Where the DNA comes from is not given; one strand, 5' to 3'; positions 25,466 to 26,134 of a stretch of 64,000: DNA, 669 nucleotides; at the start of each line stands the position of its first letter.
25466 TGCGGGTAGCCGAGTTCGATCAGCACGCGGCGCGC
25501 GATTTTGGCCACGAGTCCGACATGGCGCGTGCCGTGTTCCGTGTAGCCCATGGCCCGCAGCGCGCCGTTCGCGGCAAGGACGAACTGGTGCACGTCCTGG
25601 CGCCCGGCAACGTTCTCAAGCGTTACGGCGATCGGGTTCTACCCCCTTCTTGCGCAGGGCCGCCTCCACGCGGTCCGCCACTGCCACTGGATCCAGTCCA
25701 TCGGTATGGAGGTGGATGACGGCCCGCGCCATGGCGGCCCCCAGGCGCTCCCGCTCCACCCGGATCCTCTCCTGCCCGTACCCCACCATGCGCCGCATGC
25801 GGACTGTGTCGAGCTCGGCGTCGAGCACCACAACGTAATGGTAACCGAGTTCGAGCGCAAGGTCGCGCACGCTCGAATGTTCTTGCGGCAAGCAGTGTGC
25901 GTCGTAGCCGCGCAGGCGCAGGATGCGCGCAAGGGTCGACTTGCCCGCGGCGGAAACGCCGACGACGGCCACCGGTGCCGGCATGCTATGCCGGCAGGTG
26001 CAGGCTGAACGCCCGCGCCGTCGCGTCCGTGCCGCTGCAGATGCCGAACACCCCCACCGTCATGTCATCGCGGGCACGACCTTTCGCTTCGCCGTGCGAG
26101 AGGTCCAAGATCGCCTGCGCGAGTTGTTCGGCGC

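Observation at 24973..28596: Apparent four-gene selB, PP2C phosphatase, P-loop protein, HD hydrolase operon with no selA/selD/tRNA-Sec nearby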

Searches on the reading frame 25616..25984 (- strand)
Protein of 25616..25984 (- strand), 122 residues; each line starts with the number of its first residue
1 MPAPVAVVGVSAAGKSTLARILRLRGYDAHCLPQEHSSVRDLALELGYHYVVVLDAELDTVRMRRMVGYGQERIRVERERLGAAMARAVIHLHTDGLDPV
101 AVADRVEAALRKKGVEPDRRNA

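Call 4: search_protein_families(library=pfam, proteins=[window:25616-25984:-], max_evalue=0.01)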
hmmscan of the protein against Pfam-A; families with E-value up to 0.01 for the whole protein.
window:25616-25984:- (122 aa): 2 families
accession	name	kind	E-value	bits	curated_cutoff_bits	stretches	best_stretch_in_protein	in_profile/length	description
PF13238.12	AAA_18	-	3.8e-05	24.6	29.4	1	5-52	1-41/128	AAA domain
PF13671.12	AAA_33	-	0.0071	17.1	27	0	6-22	3-19/143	AAA domain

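Call 5: search_protein_families(library=ncbifam, proteins=[window:25616-25984:-], max_evalue=0.01)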
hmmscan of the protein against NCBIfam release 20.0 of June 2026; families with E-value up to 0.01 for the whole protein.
window:25616-25984:- (122 aa): 0 families

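Call 17: search_solved_structures(query=window:25616-25984:-, max_evalue=10)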
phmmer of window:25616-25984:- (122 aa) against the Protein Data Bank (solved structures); distinct sequences matched with E-value up to 10: 20.
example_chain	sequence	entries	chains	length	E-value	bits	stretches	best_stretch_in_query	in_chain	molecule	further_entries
4u06_A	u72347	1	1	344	0.076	16.5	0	25-99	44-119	LIC10831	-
6c2u_A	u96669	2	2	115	0.18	15.3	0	5-23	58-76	phosphate-loop protein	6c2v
6paq_A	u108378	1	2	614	0.66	13.5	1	4-29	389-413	ATM1-type heavy metal exporter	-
6pao_A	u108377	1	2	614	0.67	13.5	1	4-29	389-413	ATM1-type heavy metal exporter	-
4mrn_A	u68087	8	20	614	0.67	13.5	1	4-29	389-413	ABC transporter related protein | ATM1-type heavy metal exporter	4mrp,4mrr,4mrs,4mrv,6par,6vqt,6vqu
6pam_A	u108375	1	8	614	0.67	13.5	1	4-29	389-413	ATM1-type heavy metal exporter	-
6pan_A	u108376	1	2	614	0.67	13.5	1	4-29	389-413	ATM1-type heavy metal exporter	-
3v30_A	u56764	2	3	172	0.67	13.5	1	8-59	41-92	DNA-binding protein RFXANK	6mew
7pr1_A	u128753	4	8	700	0.68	13.5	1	4-91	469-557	Putative iron-sulfur protein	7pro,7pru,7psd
7pqx_A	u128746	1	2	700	0.68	13.5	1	4-91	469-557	Putative iron-sulfur protein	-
3uxg_A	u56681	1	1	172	0.71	13.4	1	8-59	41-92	DNA-binding protein RFXANK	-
3b5x_A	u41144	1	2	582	0.71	13.4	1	4-81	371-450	Lipid A export ATP-binding/permease protein msbA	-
4cvn_A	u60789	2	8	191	0.82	13.2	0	5-55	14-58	PUTATIVE ADENYLATE KINASE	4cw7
9nl5_E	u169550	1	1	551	0.94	13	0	3-23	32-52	EttA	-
9nlb_E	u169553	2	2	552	0.95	13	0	3-23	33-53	Energy-dependent translational throttle protein EttA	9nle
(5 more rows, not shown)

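Call 20: find_homologous_proteins(query=window:25616-25984:-)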
Query window:25616-25984:- (122 aa): 15 proteins with E <= 0.001 among 164 candidates.
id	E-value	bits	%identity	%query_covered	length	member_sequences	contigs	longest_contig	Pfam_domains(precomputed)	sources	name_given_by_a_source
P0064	8.4e-69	247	98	100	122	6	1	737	-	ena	-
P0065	2.3e-64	232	92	100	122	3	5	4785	-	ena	-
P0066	1.7e-56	207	82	100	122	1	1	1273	-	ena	-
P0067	1.4e-54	201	79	100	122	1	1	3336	-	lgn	-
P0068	4.3e-54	199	80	100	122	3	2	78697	-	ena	-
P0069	5.7e-54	199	80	100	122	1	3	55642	-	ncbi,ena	-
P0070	4.4e-52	193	77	100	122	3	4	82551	-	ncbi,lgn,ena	-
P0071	7.3e-52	192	78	100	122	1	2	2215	PF13238.13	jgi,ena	jgi:predicted kinase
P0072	7.6e-48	179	74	97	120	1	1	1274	-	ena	-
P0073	3.8e-46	174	75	97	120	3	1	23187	PF13238.13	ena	-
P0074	2.5e-45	171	73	100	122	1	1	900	PF13238.13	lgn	-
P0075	6.6e-40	154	66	100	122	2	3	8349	-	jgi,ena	-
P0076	1.4e-18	85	42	97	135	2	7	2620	-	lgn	-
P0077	4.2e-17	80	42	94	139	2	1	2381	PF13238.13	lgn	-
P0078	5.7e-11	60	41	84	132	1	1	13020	-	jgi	jgi:hypothetical protein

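Call 51: predict_structure(alignment_id=A1)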
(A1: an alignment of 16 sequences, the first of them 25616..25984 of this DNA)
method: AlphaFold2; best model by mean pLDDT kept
length: 122 residues; sequences in the alignment: 16
mean_pLDDT: 75.9   pTM: 0.68
mean pLDDT of the five models: 75.9, 75.7, 74.2, 73.2, 73.2
residues with pLDDT >= 90: 18; 70-90: 59; 50-70: 41; < 50: 4
segments of 3 or more residues with pLDDT < 50: 62-64
pLDDT, mean of each block of 10 residues (from residue 1): 77 79 91 71 83 70 52 65 68 82 90 86 62
secondary structure, 60 per line:
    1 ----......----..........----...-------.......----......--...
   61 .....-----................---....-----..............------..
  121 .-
elements in order: E5-10 H15-24 E29-31 H39-45 E50-55 H58-65 H71-86 E90-93 H99-112

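Call 72: search_solved_structures(query=A3, max_evalue=1)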
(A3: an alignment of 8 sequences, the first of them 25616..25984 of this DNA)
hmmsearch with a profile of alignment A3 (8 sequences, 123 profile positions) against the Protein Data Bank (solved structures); distinct sequences matched with E-value up to 1: 201 (the best 60 are shown).
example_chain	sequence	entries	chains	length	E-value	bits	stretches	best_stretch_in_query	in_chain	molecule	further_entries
6c2u_A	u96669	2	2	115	1.9e-06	31.1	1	5-27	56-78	phosphate-loop protein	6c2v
9m1q_A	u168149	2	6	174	5.8e-05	26.3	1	39-110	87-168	Nucleotide-binding protein Rv1421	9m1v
1via_A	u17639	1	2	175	0.0002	24.6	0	51-117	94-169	shikimate kinase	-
4cvn_A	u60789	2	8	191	0.00053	23.2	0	5-34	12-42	PUTATIVE ADENYLATE KINASE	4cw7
1xef_A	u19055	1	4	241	0.00066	22.9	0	5-25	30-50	Alpha-hemolysin translocation ATP-binding protein hlyB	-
2ffa_A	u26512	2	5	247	0.0007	22.8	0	5-25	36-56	Alpha-hemolysin translocation ATP-binding protein hlyB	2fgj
9fqr_Xf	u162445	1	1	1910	0.00079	22.6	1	4-105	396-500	Cilia- and flagella-associated protein 276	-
7yq0_A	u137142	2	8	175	0.00082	22.6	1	4-26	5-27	Adenylyl-sulfate kinase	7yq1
3ux8_A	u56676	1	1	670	0.00085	22.5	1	6-23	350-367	Excinuclease ABC, A subunit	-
6n9l_A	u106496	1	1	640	0.001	22.3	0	4-21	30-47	UvrABC system protein A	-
2r6f_A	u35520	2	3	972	0.0018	21.5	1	6-23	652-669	Excinuclease ABC subunit A | Excinuclease ABC, A subunit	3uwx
4loa_A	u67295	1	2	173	0.0029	20.8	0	4-26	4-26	De-novo design amidase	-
8s7v_K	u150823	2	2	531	0.003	20.7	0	6-25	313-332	Glycine betaine/carnitine/choline transport ATP-binding protein OpuCA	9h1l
3pih_A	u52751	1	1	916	0.0033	20.6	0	4-21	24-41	UvrABC system protein A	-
9ga5_A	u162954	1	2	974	0.0033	20.6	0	6-24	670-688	UvrABC system protein A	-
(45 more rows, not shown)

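Call 74: search_protein_families(library=pfam, alignment_id=A3, max_evalue=0.1)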
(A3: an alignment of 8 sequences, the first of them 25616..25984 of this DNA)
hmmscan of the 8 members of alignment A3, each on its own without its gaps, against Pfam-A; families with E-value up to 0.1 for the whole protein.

A. member 1, window:25616-25984:- (122 aa): 5 families
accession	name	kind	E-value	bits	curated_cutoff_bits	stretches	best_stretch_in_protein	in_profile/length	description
PF13238.12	AAA_18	-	3.8e-05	24.6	29.4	1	5-52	1-41/128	AAA domain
PF13671.12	AAA_33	-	0.0071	17.1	27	0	6-22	3-19/143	AAA domain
PF13521.12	AAA_28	-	0.013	16.1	27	1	5-106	2-93/164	AAA domain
PF13191.12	AAA_16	-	0.015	16.2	32.6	1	5-108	27-143/167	AAA ATPase domain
PF01927.22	Mut7-C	-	0.095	13.2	23.3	0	17-42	11-37/146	Mut7-C RNAse domain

B. families by the number of members that match (of 8 scanned): 23 families
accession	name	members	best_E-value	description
PF13238.12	AAA_18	7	6.4e-06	AAA domain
PF13521.12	AAA_28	6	0.00047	AAA domain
PF13191.12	AAA_16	5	0.0012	AAA ATPase domain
PF03668.21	RapZ-like_N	4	8.9e-05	RapZ-like N-terminal domain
PF13207.12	AAA_17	3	0.0021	AAA domain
PF13671.12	AAA_33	3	0.0034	AAA domain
PF09439.16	SRPRB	3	0.0074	Signal recognition particle receptor beta subunit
PF01712.25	dNK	2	1.6e-05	Deoxynucleoside kinase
PF13555.12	AAA_29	2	0.031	P-loop containing region of AAA domain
PF20720.3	nSTAND3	2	0.06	Novel STAND NTPase 3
PF18751.7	Ploopntkinase3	2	0.065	P-loop Nucleotide Kinase3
PF01443.25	Viral_helicase1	1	0.0066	Viral superfamily 1 RNA helicase core domain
PF02224.24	Cytidylate_kin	1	0.01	Cytidylate kinase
PF18748.7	HMUDK_HMUD1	1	0.012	5-hmdU DNA kinase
PF01841.26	Transglut_core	1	0.032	Transglutaminase-like superfamily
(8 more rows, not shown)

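Call 82: search_protein_representatives(alignment_id=A1)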
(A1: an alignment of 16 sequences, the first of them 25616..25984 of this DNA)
Query: 16 sequences, 122 profile positions. Proteins with E-value up to 0.001 (for the whole library): 393; up to 1e-10: 283; up to 1e-30: 23. The best 150 are listed.
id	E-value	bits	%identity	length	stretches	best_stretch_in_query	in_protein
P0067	1.3e-58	212.6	-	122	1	1-122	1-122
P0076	6.0e-50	184.6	-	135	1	3-122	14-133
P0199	9.8e-42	158.1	-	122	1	1-121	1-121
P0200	1.2e-36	141.7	-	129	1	4-114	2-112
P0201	9.7e-35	135.5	-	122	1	5-114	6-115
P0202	2.1e-34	134.4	-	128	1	4-119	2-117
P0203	5.7e-34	133.0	-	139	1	3-120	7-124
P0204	1.2e-33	132.0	-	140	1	3-118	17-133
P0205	1.5e-33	131.6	-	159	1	4-115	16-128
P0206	4.2e-33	130.2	-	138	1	3-117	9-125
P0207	6.6e-33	129.6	-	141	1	3-110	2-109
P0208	8.4e-33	129.3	-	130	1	4-118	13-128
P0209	1.2e-32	128.8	-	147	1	4-112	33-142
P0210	1.4e-32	128.6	-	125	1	4-111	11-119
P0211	2.2e-32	127.9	-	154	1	3-116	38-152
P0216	2.6e-31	124.5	-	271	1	3-116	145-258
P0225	4.6e-30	120.4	-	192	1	3-111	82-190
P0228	5.4e-30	120.2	-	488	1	1-118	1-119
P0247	1.6e-27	112.3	-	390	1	3-111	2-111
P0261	1.2e-26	109.4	-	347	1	4-119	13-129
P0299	3.5e-24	101.4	-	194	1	5-112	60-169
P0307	1.1e-23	99.8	-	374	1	5-117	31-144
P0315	2.4e-23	98.7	-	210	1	5-113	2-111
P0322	4.1e-23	98.0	-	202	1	4-113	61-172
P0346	7.3e-22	93.9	-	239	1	5-102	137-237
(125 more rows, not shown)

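Call 84: search_protein_families(library=pfam, proteins=[P0228, P0247, P0261, P0307, P0216, P0346, P0315, P0322, P0225, P0299], max_evalue=0.001)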
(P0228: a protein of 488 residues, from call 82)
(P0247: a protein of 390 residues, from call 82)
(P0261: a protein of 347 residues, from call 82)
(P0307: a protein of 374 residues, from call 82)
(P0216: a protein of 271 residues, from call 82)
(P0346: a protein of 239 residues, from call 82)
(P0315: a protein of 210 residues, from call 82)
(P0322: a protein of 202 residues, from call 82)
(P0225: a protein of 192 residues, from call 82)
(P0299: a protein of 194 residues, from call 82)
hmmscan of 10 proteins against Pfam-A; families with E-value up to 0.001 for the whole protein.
P0228 (488 aa): 6 families
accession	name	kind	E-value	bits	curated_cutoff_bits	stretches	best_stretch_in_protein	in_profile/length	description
PF13487.12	HD_5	-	1.9e-46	158.3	27.2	1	304-472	2-170/170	HD domain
PF01966.28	HD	-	1.1e-21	77.7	22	1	317-440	2-115/116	HD domain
PF01590.32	GAF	-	1.2e-20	74.8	22.4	1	151-285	1-133/133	GAF domain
PF13185.12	GAF_2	-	8.1e-16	58.9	28.6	1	149-286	1-136/136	GAF domain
PF13492.12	GAF_3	-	1.3e-07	32.5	27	1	151-287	1-129/129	GAF domain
PF08668.18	HDOD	-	2.5e-06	27.5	22.9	1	313-394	92-183/196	HDOD domain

P0247 (390 aa): 3 families
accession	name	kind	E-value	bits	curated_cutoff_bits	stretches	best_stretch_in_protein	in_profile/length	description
PF00456.26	Transketolase_N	-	1.9e-51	175.5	22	1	130-381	10-268/334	Transketolase, thiamine diphosphate binding domain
PF13292.11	DXP_synthase_N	-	2.1e-14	53.9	21.2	1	121-299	14-174/274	1-deoxy-D-xylulose-5-phosphate synthase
PF00676.26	E1_dh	-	2.6e-06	27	22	1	213-344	80-209/300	Dehydrogenase E1 component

P0261 (347 aa): 1 family
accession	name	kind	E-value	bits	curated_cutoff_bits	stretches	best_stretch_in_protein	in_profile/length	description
PF13238.12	AAA_18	-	2e-05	25.5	29.4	1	14-54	1-44/128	AAA domain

P0307 (374 aa): 2 families
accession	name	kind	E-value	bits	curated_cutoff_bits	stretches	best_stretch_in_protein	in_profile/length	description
PF13191.12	AAA_16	-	7.7e-05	23.7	32.6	1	25-149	21-129/167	AAA ATPase domain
PF13238.12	AAA_18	-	0.00098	20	29.4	0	31-70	1-43/128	AAA domain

P0216 (271 aa): 2 families
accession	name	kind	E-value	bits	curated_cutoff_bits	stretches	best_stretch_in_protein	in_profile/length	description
PF13191.12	AAA_16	-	1.8e-05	25.7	32.6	1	140-250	20-152/167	AAA ATPase domain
PF13238.12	AAA_18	-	0.0002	22.2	29.4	1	147-265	1-110/128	AAA domain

P0346 (239 aa): 6 families
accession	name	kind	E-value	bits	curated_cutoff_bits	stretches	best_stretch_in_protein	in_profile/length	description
PF19300.4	BPD_transp_1_N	-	2.8e-10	40.8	23.8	1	1-83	1-77/114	Binding-prot-dependent transport system membrane comp, N-term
PF13521.12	AAA_28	-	8.7e-05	23.2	27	1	137-161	2-27/164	AAA domain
PF00005.33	ABC_tran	-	9.2e-05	23.5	25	1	132-155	9-32/137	ABC transporter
PF13191.12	AAA_16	-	0.0001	23.3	32.6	1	127-190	18-85/167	AAA ATPase domain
PF03193.22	RsgA_GTPase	-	0.0001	22.6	30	1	127-157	99-129/174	RsgA GTPase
PF13238.12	AAA_18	-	0.00024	22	29.4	1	137-175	1-42/128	AAA domain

P0315 (210 aa): 3 families
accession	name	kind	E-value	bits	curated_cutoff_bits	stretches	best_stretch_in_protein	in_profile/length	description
PF13238.12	AAA_18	-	1.4e-06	29.2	29.4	1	2-68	1-61/128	AAA domain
PF13191.12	AAA_16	-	3.8e-05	24.7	32.6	1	2-91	27-104/167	AAA ATPase domain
PF01712.25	dNK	-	5.7e-05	23.4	27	0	35-65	112-142/203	Deoxynucleoside kinase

P0322 (202 aa): 2 families
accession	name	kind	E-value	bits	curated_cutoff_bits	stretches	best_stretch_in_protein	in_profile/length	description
PF13671.12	AAA_33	-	0.00015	22.6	27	0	64-81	4-22/143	AAA domain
PF13191.12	AAA_16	-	0.00019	22.4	32.6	1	44-130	8-96/167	AAA ATPase domain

P0225 (192 aa): 1 family
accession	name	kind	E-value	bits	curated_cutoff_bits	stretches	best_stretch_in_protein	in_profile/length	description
PF13191.12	AAA_16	-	0.00026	22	32.6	1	79-155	22-101/167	AAA ATPase domain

P0299 (194 aa): 0 families

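Call 92: search_protein_families(library=padloc, proteins=[window:25616-25984:-], max_evalue=0.01)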
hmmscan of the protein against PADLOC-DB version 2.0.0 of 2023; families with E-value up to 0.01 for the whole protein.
window:25616-25984:- (122 aa): 1 family
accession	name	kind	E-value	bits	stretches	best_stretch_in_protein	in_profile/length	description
PDLC04135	mad3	-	0.0014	16.2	1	5-30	25-50/374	mads_3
